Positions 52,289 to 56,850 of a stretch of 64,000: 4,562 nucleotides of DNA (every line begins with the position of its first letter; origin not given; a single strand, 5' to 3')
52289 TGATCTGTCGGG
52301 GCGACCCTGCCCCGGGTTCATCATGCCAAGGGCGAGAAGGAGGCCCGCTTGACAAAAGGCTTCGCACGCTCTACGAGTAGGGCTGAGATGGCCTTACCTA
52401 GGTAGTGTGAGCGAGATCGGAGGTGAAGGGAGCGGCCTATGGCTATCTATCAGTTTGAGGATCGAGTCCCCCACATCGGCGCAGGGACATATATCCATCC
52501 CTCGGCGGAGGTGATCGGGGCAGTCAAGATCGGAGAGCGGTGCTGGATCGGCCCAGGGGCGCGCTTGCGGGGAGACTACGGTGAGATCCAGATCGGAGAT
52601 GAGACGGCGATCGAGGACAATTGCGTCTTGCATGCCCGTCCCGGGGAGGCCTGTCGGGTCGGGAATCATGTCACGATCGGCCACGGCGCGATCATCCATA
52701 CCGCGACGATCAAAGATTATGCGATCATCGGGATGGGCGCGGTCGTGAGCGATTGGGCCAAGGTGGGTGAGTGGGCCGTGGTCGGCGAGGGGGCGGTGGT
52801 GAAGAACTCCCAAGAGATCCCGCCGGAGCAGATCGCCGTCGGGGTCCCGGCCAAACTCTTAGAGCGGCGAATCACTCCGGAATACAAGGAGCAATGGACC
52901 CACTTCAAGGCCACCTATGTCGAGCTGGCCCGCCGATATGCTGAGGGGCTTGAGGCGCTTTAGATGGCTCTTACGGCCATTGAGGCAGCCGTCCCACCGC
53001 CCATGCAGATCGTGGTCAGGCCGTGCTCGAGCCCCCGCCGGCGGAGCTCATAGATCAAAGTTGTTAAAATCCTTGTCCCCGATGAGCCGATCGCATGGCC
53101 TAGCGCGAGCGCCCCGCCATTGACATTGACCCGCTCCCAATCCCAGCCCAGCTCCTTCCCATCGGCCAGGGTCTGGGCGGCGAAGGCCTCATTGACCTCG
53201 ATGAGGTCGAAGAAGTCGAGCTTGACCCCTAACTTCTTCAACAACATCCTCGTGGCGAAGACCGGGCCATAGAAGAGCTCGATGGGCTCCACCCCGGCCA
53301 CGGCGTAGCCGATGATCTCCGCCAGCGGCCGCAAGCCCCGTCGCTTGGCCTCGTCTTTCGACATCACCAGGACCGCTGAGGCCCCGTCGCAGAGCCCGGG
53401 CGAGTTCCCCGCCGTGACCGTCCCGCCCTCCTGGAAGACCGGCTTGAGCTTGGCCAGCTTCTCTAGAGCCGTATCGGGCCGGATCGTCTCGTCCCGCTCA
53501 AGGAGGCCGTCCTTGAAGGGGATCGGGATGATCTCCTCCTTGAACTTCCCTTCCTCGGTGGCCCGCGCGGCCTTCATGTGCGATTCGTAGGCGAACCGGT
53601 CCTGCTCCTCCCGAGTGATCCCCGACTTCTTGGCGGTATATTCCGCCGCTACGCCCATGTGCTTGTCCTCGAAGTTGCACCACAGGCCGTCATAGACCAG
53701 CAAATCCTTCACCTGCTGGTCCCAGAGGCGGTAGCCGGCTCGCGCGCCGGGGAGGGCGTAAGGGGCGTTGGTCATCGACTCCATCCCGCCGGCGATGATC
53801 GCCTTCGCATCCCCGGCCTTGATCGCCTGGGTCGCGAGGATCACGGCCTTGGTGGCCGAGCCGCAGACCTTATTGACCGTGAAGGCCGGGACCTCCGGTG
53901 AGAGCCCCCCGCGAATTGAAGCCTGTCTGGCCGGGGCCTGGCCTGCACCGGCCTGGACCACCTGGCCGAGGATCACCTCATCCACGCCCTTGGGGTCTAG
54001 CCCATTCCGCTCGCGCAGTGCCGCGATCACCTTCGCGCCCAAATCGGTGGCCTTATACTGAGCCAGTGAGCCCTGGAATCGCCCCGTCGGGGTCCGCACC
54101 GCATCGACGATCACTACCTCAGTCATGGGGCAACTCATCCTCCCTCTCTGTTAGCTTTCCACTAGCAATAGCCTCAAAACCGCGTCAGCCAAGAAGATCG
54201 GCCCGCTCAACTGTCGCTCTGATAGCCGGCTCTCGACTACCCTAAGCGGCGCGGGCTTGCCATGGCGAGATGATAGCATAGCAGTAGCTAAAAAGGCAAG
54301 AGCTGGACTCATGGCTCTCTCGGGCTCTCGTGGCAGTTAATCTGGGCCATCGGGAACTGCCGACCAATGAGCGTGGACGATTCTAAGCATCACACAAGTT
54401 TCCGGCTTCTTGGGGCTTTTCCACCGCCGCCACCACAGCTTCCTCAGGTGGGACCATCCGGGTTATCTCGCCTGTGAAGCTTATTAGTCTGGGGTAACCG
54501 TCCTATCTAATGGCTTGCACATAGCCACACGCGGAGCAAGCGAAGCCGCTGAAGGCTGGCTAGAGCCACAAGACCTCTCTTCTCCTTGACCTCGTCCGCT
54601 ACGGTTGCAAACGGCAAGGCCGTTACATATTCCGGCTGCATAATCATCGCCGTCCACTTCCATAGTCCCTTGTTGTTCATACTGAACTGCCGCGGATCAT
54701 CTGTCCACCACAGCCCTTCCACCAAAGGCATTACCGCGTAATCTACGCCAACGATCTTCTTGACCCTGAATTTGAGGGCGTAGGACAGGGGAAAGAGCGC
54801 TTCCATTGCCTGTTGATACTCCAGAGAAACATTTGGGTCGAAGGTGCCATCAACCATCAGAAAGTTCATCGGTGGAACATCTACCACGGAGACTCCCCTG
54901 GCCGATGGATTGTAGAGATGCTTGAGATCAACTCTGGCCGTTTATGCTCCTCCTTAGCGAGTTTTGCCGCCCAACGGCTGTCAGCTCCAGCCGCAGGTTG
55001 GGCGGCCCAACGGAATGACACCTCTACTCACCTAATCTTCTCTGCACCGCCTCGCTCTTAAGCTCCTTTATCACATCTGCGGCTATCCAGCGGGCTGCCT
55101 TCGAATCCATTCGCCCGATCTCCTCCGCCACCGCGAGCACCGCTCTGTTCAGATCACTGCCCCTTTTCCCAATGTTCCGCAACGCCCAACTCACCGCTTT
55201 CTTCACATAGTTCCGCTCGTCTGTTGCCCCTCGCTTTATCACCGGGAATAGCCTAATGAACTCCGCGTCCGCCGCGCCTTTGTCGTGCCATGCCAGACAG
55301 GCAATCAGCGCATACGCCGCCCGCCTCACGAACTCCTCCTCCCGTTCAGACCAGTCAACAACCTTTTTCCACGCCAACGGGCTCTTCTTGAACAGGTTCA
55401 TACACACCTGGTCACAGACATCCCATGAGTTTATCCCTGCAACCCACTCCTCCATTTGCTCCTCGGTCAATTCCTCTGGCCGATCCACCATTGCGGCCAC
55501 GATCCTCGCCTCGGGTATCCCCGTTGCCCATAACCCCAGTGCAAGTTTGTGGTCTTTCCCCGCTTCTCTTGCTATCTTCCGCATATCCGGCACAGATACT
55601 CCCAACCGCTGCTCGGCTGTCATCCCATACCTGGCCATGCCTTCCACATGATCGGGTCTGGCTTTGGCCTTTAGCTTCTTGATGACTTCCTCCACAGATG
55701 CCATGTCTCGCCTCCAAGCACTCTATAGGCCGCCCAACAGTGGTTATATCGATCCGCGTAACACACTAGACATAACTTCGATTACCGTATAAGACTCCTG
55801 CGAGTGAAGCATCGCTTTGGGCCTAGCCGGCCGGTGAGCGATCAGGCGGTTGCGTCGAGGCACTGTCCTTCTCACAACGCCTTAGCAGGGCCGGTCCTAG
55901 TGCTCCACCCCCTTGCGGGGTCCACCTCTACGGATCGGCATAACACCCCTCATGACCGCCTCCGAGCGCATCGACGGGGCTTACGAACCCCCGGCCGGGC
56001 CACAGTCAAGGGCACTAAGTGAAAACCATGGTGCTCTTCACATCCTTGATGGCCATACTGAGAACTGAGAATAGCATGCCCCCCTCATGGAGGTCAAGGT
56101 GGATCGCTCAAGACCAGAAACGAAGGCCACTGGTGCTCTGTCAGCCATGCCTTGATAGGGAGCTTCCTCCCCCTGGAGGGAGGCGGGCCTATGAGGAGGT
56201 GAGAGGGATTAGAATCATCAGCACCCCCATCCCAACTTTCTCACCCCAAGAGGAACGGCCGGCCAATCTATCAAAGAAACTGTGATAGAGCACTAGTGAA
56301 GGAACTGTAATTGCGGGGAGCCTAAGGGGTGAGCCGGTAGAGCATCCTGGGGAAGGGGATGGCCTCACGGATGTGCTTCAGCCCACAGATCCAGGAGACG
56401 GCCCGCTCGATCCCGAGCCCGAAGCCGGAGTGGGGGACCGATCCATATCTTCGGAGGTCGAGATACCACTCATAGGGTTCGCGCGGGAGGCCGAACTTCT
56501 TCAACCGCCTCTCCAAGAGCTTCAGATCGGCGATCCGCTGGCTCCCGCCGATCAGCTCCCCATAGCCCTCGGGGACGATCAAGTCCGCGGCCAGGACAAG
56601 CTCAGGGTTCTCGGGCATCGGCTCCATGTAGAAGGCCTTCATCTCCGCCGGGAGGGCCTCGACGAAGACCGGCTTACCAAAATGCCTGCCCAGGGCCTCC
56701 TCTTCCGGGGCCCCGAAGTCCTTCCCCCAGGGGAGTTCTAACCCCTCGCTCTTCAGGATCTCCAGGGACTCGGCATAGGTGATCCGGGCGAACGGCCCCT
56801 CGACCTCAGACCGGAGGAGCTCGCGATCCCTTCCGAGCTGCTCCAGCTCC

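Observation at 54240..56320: Lower-GC, differently codon-biased segment with a decayed GyrI-like gene, an intact AlkD-like repair gene and a ~570-nt non-coding structured stretch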

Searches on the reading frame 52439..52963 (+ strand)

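Call 7: search_protein_families(library=pfam, proteins=[window:52439-52963:+], max_evalue=0.01)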
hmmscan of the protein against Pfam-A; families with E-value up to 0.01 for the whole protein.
window:52439-52963:+ (174 aa): 4 families
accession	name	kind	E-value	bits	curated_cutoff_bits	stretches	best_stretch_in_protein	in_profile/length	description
PF00132.30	Hexapep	-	2.2e-19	68.7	27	2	11-45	2-36/36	Bacterial transferase hexapeptide (six repeats)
PF25084.1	LbH_EIF2B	-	2.4e-11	44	54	2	50-129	22-101/105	EIF2B subunit epsilon LbH domain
PF14602.12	Hexapep_2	-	5e-05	23.4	27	0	73-103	3-32/34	Hexapeptide repeat of succinyl-transferase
PF21711.3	DCTN5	-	0.0071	16.5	40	0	50-107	85-144/182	Dynactin subunit 5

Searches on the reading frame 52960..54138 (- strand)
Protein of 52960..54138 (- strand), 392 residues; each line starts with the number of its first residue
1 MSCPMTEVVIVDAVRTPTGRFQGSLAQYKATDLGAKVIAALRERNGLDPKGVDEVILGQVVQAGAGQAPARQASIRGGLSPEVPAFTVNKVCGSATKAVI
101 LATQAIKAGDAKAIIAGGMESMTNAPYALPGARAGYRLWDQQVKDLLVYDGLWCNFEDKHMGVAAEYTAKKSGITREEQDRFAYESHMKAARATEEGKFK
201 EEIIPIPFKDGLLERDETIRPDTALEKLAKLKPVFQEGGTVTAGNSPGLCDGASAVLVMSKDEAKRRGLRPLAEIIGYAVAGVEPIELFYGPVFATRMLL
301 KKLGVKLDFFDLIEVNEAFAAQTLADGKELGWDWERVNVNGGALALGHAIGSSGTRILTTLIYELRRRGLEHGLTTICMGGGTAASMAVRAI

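Call 7: search_protein_families(library=pfam, proteins=[window:52960-54138:-], max_evalue=0.01)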
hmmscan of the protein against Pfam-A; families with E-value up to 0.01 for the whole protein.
window:52960-54138:- (392 aa): 4 families
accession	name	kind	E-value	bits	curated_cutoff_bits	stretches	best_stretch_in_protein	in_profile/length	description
PF00108.29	Thiolase_N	-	5e-93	311.7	26.4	1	8-262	1-260/260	Thiolase, N-terminal domain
PF02803.24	Thiolase_C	-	1.5e-42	144.5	27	1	270-390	2-122/123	Thiolase, C-terminal domain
PF00109.32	ketoacyl-synt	-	3e-05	24.2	20.8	1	81-124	163-206/252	Beta-ketoacyl synthase, N-terminal domain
PF08545.16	ACP_syn_III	-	0.0076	16.6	24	0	87-122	2-37/80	3-Oxoacyl-[acyl-carrier-protein (ACP)] synthase III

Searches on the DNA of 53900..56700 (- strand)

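Call 4: search_rna_families(source=window, start=53900, end=56700, threshold=evalue, max_evalue=1, show_alignments=3)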
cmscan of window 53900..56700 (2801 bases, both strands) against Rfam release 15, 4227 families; matches with E-value up to 1: 1.
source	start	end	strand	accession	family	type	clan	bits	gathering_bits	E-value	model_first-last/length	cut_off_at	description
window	54688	54730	-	RF00612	SNORD75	Gene; snRNA; snoRNA; CD-box;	-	21.3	50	0.021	1-62/62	no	Small nucleolar RNA SNORD75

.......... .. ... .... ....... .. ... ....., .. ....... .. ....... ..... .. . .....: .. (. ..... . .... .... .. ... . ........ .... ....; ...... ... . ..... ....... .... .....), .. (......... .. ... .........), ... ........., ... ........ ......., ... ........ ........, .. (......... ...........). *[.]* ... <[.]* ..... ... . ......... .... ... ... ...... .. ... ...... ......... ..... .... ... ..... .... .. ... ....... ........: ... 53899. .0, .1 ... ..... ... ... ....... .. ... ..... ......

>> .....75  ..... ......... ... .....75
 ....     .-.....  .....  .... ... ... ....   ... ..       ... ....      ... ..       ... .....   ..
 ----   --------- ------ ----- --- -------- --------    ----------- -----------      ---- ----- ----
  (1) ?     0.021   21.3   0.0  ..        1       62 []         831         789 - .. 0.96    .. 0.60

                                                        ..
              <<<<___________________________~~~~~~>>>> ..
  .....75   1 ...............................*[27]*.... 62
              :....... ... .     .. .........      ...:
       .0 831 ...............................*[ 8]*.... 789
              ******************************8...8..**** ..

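Call 53: search_with_rna_model(model_id=R1, source=window, start=54000, end=56400, filters=off, max_evalue=10, show_alignments=4)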
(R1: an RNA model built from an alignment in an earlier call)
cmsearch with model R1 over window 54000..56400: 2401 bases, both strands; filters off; matches with E-value up to 10: 9.
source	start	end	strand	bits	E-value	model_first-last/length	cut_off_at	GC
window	54967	55005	-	26.7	2.2e-06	1-85/85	no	0.74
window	54967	55005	+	13.6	0.012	1-85/85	no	0.74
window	54503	54576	-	8.3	0.38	1-85/85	no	0.57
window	55608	55678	+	5.6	2.1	1-85/85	no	0.58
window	55079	55117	+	4.7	3.9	1-85/85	no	0.67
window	55730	55824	+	4.2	5.3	1-85/85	no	0.49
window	54809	54857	+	3.8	7.1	1-85/85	no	0.47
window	54744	54779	-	3.6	8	1-85/85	no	0.5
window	56042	56101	-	3.4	9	1-85/85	no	0.52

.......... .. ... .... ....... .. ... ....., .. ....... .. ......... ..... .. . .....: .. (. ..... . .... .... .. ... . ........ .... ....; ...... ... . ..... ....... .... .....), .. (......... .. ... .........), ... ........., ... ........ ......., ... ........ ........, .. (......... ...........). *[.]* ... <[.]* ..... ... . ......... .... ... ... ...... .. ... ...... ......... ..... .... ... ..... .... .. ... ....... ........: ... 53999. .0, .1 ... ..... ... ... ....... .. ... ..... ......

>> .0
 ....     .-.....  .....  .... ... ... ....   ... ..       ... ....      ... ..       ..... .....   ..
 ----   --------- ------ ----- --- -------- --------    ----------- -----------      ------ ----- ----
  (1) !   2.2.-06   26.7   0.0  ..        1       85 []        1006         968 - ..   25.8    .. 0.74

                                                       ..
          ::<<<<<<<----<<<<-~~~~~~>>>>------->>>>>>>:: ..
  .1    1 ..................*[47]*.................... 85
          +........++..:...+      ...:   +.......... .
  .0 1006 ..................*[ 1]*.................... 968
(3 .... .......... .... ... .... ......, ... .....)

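Call 77: search_with_rna_model(model_id=R1, sources=[L176, L177, L178], max_evalue=0.01)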
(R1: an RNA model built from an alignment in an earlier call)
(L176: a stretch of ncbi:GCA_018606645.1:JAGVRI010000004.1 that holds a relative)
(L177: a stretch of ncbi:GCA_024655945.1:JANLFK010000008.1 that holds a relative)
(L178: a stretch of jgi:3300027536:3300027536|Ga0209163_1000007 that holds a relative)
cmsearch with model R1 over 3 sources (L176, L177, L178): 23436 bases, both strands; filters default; matches with E-value up to 0.01: 2.
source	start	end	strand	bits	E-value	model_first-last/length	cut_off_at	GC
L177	329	396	+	51.2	2.4e-12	1-85/85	no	0.76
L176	7163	7227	+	17.4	0.0093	1-85/85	no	0.71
